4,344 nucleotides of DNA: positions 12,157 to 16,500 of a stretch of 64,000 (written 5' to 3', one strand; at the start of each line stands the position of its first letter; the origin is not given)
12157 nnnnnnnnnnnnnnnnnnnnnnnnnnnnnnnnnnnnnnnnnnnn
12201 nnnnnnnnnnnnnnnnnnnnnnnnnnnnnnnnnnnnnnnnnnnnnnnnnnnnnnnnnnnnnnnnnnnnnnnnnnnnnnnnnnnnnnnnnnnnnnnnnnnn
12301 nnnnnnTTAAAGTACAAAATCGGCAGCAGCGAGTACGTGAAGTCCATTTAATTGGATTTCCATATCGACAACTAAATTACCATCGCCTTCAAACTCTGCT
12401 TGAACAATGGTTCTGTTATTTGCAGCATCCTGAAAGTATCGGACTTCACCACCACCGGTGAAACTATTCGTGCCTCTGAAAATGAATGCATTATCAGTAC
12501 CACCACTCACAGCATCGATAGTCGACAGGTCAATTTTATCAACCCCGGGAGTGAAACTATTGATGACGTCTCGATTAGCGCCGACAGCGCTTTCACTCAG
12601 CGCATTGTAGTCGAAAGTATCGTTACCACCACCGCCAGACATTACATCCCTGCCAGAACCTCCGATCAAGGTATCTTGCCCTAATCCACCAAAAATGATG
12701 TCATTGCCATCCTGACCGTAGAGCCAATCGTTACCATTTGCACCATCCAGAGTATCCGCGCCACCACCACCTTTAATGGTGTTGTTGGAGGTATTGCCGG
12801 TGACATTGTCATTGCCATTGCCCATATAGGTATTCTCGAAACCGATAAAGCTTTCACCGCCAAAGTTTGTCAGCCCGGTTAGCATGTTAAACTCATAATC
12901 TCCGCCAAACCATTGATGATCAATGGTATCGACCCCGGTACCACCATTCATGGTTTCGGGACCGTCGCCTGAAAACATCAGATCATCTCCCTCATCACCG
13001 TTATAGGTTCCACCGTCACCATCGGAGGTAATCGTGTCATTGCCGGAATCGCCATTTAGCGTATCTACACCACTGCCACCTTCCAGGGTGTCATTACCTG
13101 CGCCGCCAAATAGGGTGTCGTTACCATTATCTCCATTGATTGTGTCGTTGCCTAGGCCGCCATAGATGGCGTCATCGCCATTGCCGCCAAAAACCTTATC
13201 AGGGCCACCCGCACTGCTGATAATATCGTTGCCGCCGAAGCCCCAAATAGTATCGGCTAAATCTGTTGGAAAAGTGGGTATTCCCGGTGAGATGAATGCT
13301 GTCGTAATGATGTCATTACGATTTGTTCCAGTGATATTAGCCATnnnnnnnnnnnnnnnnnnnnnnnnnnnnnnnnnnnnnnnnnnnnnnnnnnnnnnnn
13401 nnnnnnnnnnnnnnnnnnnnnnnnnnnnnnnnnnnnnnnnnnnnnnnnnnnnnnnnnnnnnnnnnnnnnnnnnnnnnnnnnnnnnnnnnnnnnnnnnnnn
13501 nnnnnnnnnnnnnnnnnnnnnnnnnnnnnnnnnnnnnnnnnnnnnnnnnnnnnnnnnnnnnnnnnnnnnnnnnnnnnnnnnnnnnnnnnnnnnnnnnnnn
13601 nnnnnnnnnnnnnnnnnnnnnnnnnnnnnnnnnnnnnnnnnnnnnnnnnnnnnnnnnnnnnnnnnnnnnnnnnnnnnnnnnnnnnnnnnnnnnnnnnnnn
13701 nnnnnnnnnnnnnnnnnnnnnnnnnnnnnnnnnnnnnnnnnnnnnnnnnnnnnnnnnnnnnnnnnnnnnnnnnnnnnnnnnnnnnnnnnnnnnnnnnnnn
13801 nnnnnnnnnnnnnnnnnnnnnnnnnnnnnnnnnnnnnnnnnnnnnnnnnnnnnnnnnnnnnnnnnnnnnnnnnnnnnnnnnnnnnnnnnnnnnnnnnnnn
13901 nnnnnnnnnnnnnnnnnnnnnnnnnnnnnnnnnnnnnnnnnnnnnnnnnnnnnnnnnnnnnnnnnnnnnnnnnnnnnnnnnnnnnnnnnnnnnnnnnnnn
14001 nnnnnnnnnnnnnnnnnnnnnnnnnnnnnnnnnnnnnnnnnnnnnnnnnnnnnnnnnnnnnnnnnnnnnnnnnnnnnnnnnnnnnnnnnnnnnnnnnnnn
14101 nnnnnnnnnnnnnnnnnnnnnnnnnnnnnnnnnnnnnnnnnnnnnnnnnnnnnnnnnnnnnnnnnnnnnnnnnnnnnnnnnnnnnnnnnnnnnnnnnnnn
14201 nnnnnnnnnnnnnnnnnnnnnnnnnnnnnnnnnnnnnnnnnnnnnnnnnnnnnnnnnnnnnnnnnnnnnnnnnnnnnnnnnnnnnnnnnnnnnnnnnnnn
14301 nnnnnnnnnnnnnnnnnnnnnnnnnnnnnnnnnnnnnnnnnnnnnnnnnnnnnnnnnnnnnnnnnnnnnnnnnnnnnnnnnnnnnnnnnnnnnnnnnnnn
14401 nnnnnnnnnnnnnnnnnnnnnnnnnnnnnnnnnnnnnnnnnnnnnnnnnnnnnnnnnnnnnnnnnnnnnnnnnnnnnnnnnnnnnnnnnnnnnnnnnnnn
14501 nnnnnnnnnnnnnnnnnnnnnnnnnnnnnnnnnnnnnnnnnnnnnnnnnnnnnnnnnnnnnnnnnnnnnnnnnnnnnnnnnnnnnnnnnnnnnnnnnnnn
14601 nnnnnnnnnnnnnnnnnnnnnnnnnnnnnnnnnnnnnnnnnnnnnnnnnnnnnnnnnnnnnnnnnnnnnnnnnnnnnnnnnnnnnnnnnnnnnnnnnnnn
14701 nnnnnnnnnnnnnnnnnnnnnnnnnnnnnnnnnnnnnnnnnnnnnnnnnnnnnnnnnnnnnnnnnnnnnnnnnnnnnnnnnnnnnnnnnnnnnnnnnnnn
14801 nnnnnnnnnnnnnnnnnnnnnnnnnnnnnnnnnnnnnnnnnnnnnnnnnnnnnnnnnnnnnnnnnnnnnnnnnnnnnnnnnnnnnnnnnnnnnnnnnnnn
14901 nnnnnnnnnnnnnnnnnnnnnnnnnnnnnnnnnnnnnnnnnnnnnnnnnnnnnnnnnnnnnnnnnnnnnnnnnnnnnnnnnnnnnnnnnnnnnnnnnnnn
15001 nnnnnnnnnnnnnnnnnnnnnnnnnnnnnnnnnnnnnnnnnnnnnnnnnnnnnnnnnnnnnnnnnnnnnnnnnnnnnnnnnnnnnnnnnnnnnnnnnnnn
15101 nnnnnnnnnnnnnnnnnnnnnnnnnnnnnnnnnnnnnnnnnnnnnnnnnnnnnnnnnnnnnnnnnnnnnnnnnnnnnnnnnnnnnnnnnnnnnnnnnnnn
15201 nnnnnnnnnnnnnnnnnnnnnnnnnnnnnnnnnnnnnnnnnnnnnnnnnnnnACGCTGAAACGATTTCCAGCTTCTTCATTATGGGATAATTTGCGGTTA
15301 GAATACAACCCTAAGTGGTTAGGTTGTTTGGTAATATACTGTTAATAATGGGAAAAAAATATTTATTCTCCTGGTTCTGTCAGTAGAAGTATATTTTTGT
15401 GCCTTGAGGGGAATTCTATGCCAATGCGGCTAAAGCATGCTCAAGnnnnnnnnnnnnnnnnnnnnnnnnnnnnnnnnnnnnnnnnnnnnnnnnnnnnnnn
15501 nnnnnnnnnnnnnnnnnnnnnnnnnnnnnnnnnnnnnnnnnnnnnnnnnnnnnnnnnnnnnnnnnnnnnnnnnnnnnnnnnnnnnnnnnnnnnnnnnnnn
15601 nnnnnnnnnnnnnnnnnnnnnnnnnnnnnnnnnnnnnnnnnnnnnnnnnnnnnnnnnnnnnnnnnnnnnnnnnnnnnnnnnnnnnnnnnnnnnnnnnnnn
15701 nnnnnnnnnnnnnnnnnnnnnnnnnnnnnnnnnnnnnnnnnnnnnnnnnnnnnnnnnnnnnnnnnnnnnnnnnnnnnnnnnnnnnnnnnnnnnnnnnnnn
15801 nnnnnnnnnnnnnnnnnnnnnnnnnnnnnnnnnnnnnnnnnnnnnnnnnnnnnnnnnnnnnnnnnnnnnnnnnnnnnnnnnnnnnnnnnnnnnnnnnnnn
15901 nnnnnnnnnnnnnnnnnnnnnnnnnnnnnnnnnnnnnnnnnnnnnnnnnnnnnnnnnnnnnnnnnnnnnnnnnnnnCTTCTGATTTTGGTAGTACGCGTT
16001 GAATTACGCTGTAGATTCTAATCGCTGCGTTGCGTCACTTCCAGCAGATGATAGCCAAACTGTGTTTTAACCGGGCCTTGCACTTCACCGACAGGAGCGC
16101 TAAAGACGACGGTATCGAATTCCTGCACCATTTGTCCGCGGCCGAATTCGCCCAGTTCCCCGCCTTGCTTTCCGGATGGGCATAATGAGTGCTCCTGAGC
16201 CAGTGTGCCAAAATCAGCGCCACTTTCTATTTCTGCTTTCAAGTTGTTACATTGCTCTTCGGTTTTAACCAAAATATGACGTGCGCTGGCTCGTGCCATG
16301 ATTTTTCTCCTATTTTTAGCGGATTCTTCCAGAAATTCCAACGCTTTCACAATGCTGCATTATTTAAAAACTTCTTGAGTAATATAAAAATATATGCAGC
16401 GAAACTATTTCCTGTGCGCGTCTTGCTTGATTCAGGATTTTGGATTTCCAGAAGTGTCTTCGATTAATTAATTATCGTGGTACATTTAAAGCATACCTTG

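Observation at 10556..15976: Candidate new system: three enzyme-less RTX beta-roll proteins next to an atypical HlyC-like gene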

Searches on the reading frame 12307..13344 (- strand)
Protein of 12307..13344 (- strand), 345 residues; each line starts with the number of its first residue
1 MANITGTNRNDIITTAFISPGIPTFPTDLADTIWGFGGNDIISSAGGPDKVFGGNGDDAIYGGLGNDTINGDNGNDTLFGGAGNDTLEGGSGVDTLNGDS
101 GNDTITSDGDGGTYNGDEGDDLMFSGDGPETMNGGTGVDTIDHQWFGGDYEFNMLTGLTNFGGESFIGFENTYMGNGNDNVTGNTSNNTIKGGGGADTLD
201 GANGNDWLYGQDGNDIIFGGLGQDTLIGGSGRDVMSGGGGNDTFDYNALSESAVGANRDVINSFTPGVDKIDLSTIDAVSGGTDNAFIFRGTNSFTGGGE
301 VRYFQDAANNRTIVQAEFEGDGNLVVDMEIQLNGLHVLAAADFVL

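Call 3: search_protein_families(library=pfam, proteins=[window:12307-13344:-], max_evalue=0.01)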
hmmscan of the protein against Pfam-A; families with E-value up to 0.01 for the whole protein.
window:12307-13344:- (345 aa): 1 family
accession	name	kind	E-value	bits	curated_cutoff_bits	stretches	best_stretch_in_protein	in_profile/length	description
PF00353.25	HemolysinCabind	-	1.3e-36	124.5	23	6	71-105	2-36/36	RTX calcium-binding nonapeptide repeat (4 copies)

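Call 4: search_protein_families(library=ncbifam, proteins=[window:12307-13344:-], max_evalue=0.01)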
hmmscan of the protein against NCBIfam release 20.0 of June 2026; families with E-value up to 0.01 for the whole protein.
window:12307-13344:- (345 aa): 8 families
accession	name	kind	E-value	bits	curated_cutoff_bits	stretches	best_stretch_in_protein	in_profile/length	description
NF035945.1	Zn_serralysin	subfamily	5.5e-26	91.7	500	3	216-344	339-461/462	serralysin family metalloprotease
NF033943.0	RTX_toxin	subfamily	3.7e-24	85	1000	2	29-143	677-792/930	RTX family hemolysin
NF053766.1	ZapA_metallo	exception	4.5e-21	75.4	940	2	186-277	330-419/483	ZapA family metalloprotease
NF046115.1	Ca_rpt_SMc04171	equivalog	7.8e-20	71.5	625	1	38-252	276-497/574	SMc04171 family calcium-binding repeat protein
NF033203.1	entero_EhxA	exception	1.2e-19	70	2000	2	35-149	716-829/997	enterohemolysin EhxA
NF050046.1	PueAB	exception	4.2e-09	35.4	670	1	187-248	487-548/616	polyurethane esterase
NF052454.1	BtaGlycanEglC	equivalog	5e-09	35.6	700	2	207-247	102-142/459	endo-1,3-1,4-beta-glycanase EglC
NF051884.1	ProteaseSapA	equivalog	0.00012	21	1200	1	169-206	321-358/644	protease SapA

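Call 40: find_homologous_proteins(query=window:12307-13344:-, max_evalue=1e-10)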
Query window:12307-13344:- (345 aa): 5066 proteins with E <= 1e-10 among 8000 candidates; the best 120 are listed.
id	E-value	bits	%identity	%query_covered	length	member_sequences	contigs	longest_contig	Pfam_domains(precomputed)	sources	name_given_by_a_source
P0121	3.1e-123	430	60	56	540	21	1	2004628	PF00353.26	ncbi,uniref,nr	ncbi:calcium-binding protein [Microcystis aeruginosa]|uniref:calcium-binding protein n=1 Tax=Microcy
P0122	2.8e-122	427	51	75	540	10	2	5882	PF00353.26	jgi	jgi:Ca2+-binding RTX toxin-like protein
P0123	1.0e-116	408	69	92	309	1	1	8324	PF00353.26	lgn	-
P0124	1.1e-96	342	57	59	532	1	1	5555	PF00353.26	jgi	jgi:Ca2+-binding RTX toxin-like protein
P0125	1.8e-91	325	53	84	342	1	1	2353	PF00353.26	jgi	jgi:Ca2+-binding RTX toxin-like protein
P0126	3.1e-88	315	47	76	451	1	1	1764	PF00353.26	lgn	-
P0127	4.7e-88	314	65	45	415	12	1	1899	PF00353.26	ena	-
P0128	6.4e-88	313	52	77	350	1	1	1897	PF00353.26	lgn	-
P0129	1.4e-87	312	55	57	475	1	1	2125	PF00353.26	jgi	jgi:Ca2+-binding RTX toxin-like protein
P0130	1.6e-83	299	59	71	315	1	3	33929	PF00353.26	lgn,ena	-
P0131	1.3e-81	293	58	56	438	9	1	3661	PF00353.26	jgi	jgi:Ca2+-binding RTX toxin-like protein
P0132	5.1e-80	287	60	57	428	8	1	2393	PF00353.26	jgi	jgi:Ca2+-binding RTX toxin-like protein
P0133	4.0e-79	285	58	57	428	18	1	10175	PF00353.26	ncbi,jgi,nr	ncbi:MAG: calcium-binding protein [Microcystis aeruginosa SX13-01]|nr:calcium-binding protein [Micro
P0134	4.8e-79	284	55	100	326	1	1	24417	PF00353.26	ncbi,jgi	jgi:Ca2+-binding RTX toxin-like protein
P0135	1.1e-74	270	51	68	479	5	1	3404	PF00353.26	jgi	-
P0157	7.3e-51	192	37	100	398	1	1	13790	PF00353.26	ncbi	-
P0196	4.4e-46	176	39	82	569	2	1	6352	PF00353.26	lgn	-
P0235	5.8e-42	162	33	93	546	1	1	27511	PF00353.26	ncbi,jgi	jgi:Ca2+-binding RTX toxin-like protein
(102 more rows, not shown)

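Call 42: find_encoding_contigs(protein=P0130, flank=6000, max_places=1)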
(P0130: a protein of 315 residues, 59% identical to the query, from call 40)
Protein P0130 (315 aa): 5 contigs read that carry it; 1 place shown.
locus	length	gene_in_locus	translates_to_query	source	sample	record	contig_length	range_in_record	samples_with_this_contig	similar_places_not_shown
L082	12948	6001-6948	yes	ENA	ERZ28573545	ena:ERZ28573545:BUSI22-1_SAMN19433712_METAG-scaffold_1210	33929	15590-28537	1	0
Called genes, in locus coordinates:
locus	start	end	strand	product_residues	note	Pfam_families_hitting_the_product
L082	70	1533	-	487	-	PF20695:UbiD_N, PF01977:UbiD, PF20696:UbiD_C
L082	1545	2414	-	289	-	PF01040:UbiA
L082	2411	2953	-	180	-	PF04345:Chor_lyase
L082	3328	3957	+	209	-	-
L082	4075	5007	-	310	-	PF25539:Bestrophin_2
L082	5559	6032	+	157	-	-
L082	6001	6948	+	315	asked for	PF00353:HemolysinCabind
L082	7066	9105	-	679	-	PF17191:RecG_wedge, PF00176:SNF2-rel_dom (faint), PF04851:ResIII, PF00270:DEAD, PF00271:Helicase_C, PF22590:Cas3-like_C_2 (weak), PF19833:RecG_dom3_C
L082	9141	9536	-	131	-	PF01042:Ribonuc_L-PSP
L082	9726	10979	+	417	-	PF00275:EPSP_synthase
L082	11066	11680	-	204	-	-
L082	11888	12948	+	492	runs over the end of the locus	PF00206:Lyase_1, PF14698:ASL_C2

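Call 43: find_encoding_contigs(protein=P0196, flank=6000, max_places=1)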
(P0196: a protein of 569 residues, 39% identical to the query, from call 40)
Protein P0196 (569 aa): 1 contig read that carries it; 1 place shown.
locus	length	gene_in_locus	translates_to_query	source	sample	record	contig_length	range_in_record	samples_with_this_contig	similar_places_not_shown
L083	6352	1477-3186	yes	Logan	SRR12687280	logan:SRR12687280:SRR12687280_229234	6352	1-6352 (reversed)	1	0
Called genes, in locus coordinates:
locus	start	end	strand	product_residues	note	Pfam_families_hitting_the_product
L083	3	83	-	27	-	?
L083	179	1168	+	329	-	PF08240:ADH_N, PF00107:ADH_zinc_N, PF13602:ADH_zinc_N_2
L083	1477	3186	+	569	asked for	PF00353:HemolysinCabind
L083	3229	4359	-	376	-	PF13795:HupE_UreJ_2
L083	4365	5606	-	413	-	PF14559:TPR_19 (faint)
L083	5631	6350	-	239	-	?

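Call 44: find_encoding_contigs(protein=P0235, flank=6000, max_places=1)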
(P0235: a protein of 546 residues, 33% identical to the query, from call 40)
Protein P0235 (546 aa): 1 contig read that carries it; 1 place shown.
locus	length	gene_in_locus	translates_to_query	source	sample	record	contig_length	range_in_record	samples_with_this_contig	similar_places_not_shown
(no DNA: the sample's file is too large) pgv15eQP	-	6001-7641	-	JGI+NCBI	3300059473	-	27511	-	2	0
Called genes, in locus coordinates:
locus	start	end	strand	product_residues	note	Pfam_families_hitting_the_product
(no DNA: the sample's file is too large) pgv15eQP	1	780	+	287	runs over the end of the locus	PF08501:Shikimate_dh_N, PF00899:ThiF (weak), PF18317:SDH_C (weak)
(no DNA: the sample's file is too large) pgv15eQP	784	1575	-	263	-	PF00528:BPD_transp_1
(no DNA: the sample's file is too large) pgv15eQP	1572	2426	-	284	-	PF00528:BPD_transp_1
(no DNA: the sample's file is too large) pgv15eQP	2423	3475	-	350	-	PF00005:ABC_tran, PF13304:AAA_21 (faint), PF08402:TOBE_2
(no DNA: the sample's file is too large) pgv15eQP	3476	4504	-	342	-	PF13416:SBP_bac_8, PF13343:SBP_bac_6, PF13531:SBP_bac_11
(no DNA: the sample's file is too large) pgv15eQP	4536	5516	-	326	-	PF14226:DIOX_N, PF03171:2OG-FeII_Oxy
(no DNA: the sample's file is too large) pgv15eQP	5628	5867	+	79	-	-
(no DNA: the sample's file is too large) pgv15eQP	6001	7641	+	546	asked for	PF00353:HemolysinCabind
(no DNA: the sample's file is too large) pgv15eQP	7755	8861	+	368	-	PF02746:MR_MLE_N, PF13378:MR_MLE_C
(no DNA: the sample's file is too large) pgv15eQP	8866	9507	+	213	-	-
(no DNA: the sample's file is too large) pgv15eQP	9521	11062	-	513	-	PF00496:SBP_bac_5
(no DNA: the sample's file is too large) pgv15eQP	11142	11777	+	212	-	?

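Call 45: find_encoding_contigs(protein=P0121, flank=6000, max_places=1)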
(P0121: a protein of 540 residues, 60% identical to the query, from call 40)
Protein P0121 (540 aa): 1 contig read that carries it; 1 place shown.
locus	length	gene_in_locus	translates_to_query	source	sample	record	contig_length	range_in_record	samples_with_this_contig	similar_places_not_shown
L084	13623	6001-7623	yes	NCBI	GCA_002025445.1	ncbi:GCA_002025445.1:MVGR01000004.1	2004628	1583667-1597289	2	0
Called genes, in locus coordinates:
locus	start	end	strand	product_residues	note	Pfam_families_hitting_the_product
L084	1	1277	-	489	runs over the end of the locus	PF01523:PmbA_TldD_1st (weak), PF19290:PmbA_TldD_2nd (weak), PF19289:PmbA_TldD_3rd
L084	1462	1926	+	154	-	-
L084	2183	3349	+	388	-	-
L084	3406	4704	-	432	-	PF00145:DNA_methylase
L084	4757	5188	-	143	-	PF01850:PIN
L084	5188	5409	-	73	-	-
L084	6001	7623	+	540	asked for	PF00353:HemolysinCabind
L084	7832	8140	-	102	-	-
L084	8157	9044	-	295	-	PF01435:Peptidase_M48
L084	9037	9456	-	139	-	-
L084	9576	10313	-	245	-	PF01925:TauE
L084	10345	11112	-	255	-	PF00227:Proteasome (weak)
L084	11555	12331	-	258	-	PF02882:THF_DHG_CYH_C (weak), PF00106:adh_short, PF08659:KR, PF13561:adh_short_C2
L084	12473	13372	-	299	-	PF01553:Acyltransferase (weak)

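Call 46: find_encoding_contigs(protein=P0134, flank=6000, max_places=1)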
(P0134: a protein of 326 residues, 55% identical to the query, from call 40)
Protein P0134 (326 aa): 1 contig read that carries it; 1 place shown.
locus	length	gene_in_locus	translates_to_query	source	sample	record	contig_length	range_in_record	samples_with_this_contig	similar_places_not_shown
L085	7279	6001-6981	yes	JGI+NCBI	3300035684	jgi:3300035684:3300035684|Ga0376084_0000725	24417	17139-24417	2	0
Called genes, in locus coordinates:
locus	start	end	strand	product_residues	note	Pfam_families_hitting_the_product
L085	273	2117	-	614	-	-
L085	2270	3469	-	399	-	PF12323:HTH_OrfB_IS605, PF01385:OrfB_IS605, PF07282:Cas12f1-like_TNB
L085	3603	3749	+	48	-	-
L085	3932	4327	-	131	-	-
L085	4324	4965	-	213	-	PF01656:CbiA, PF07015:VirC1 (faint), PF09140:MipZ (weak), PF10609:ParA (faint), PF13614:AAA_31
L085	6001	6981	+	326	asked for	PF00353:HemolysinCabind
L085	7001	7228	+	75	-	-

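Call 47: find_encoding_contigs(protein=P0157, flank=6000, max_places=1)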
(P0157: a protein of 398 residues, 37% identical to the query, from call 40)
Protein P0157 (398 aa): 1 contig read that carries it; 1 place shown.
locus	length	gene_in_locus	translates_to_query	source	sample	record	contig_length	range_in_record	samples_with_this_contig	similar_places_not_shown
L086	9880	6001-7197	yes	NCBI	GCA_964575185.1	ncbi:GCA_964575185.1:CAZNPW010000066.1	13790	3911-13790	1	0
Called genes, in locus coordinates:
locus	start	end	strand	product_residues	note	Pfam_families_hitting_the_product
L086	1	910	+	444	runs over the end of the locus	PF08811:DUF1800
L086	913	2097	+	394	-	PF07394:DUF1501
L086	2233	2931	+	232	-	PF13302:Acetyltransf_3, PF00583:Acetyltransf_1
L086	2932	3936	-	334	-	PF02574:S-methyl_trans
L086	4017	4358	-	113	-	PF07345:ATPaseInh_sub_z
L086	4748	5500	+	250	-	PF01259:SAICAR_synt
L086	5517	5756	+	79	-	PF02700:PurS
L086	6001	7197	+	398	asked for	PF00353:HemolysinCabind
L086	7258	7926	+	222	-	PF13507:GATase_5, PF07685:GATase_3 (weak)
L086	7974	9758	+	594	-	PF00512:HisKA, PF02518:HATPase_c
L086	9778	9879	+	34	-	?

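Call 69: predict_structure(alignment_id=A5)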
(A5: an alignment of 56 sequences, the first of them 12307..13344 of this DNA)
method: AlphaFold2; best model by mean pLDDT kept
length: 345 residues; sequences in the alignment: 56
mean_pLDDT: 96.0   pTM: 0.90
mean pLDDT of the five models: 96.0, 95.7, 94.8, 94.7, 92.6
residues with pLDDT >= 90: 324; 70-90: 20; 50-70: 1; < 50: 0
segments of 3 or more residues with pLDDT < 50: none
pLDDT, mean of each block of 10 residues (from residue 1): 95 96 94 96 93 96 95 96 97 97 95 98 95 98 97 97 96 98 98 98 98 98 98 98 96 97 98 93 87 95 98 93 90 98 98
secondary structure, 60 per line:
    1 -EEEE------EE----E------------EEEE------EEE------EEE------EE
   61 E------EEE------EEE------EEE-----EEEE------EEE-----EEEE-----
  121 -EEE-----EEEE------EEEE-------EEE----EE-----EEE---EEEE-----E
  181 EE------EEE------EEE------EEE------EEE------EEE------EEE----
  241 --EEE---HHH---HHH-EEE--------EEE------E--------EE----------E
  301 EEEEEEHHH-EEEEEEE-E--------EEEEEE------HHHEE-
elements in order: E2-5 E31-34 E41-43 E50-52 E59-61 E68-70 E77-79 E86-88 E94-97 E104-106 E112-115 E122-124 E130-133 E140-143 E151-153 E165-167 E171-174 E180-182 E189-191 E198-200 E207-209 E216-218 E225-227 E234-236 E243-245 E259-261 E270-272 E300-306 E311-317 E328-333
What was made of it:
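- On RTX cytolysin (HlyA/CyaA/LtxA type): The beta-roll starts at about residue 30 (call 69).
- On RTX / T1SS substrate (general): The AF2 beta-roll has pLDDT 96 (call 69).
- Checked: In the AlphaFold model of RTX-B (pLDDT 96) it is part of one continuous beta-roll, with strands about every 9 residues from 31 to 245 (call 69).
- In the model, the Lys sits at the last position of a beta-strand before a Ca2+-binding turn, a position that faces outward in RTX rolls (call 69).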

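Call 72: fold_search(model_id=the predicted structure, library=pdb)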
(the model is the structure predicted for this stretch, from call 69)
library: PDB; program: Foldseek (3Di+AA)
matches with E <= 10: 162; with E <= 0.001: 44
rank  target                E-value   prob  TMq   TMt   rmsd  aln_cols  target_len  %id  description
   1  1k7g                  1.5e-11  1.00  0.38  0.30   9.0       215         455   29  PrtC from Erwinia chrysanthemi (released 2002-10-19)
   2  1go7                  1.9e-11  1.00  0.30  0.23  11.6       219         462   29  The metzincin's methionine: PrtC M226C-E189K double mutant (released 2002-10-17)
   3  1go8                  2.5e-11  1.00  0.33  0.25  11.2       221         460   30  The metzincin's methionine: PrtC M226L mutant (released 2002-10-17)
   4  1k7i                  2.6e-11  1.00  0.32  0.24  11.6       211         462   31  PrtC from Erwinia chrysanthemi: Y228F mutant (released 2002-10-19)
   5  1k7q                  6.5e-11  1.00  0.38  0.29   9.0       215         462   28  PrtC from Erwinia chrysanthemi: E189A mutant (released 2002-10-20)
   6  3hbu_P                8.7e-11  1.00  0.33  0.25  10.7       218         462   30  PrtC methionine mutants: M226H DESY (released 2009-07-21)
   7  3hb2                  8.7e-11  1.00  0.31  0.23  11.6       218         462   30  PrtC methionine mutants: M226I (released 2009-08-04)
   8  3hda_P                1.0e-10  1.00  0.32  0.29  10.9       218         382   29  PrtC methionine mutants: M226A_DESY (released 2009-06-30)
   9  1omj                  1.1e-10  1.00  0.32  0.25  11.1       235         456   28  CRYSTAL STRUCTURE OF A PSYCHROPHILIC ALKALINE PROTEASE FROM PSEUDOMONAS TAC II 18 (released 2003-07-15)
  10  1h71                  1.7e-10  1.00  0.37  0.28   9.7       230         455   28  Psychrophilic Protease from Pseudoalteromonas 'TAC II 18' (released 2003-02-13)
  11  3hbv_P                2.5e-10  1.00  0.33  0.30  11.2       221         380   29  PrtC methionine mutants: M226A in-house (released 2009-06-30)
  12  1o0q                  3.0e-10  1.00  0.30  0.23  11.9       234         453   29  Crystal structure of a cold adapted alkaline protease from Pseudomonas TAC II 18, co-crystallized with 1 mM EDTA (released 2003-07-15)
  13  3u1r                  4.7e-10  1.00  0.30  0.23  12.1       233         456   28  Structure Analysis of A New Psychrophilic Marine Protease (released 2012-10-31)
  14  1srp                  5.4e-10  1.00  0.31  0.23  11.8       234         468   27  STRUCTURAL ANALYSIS OF SERRATIA PROTEASE (released 1995-02-14)
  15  1g9k                  6.6e-10  1.00  0.38  0.30   9.2       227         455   27  CRYSTAL STRUCTURE OF A PSYCHROPHILIC ALKALINE PROTEASE FROM PSEUDOMONAS TAC II 18 (released 2003-02-14)
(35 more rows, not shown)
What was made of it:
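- On RTX / T1SS substrate (general): Foldseek hits serralysin and CyaA RTX domains (call 72).
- Checked: Second, the 'serralysin-like C-terminus' is confirmed by fold: the top Foldseek hits are the C-terminal domains of PrtC, alkaline protease and serralysin (call 72).
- The closest structural relatives are passive C-terminal domains of secreted enzymes and R-modules (call 72).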

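Call 85: search_protein_families(library=padloc, proteins=[window:12307-13344:-], max_evalue=0.001)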
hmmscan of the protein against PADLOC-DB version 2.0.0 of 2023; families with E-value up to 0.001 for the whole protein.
window:12307-13344:- (345 aa): 0 families

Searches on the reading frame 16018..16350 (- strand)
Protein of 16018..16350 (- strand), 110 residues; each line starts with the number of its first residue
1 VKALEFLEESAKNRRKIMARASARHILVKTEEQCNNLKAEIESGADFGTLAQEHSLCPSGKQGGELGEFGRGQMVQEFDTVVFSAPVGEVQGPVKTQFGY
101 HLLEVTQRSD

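Call 3: search_protein_families(library=pfam, proteins=[window:16018-16350:-], max_evalue=0.01)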
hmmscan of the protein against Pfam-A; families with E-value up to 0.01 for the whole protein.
window:16018-16350:- (110 aa): 3 families
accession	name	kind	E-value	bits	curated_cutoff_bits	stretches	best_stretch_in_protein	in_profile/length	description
PF13616.12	Rotamase_3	-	1.3e-22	81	22.5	1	20-108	15-115/116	PPIC-type PPIASE domain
PF00639.27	Rotamase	-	8.3e-22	78.4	21.7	1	29-106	17-96/97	PPIC-type PPIASE domain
PF13145.12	Rotamase_2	-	2.9e-06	28.5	27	1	39-108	41-108/121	PPIC-type PPIASE domain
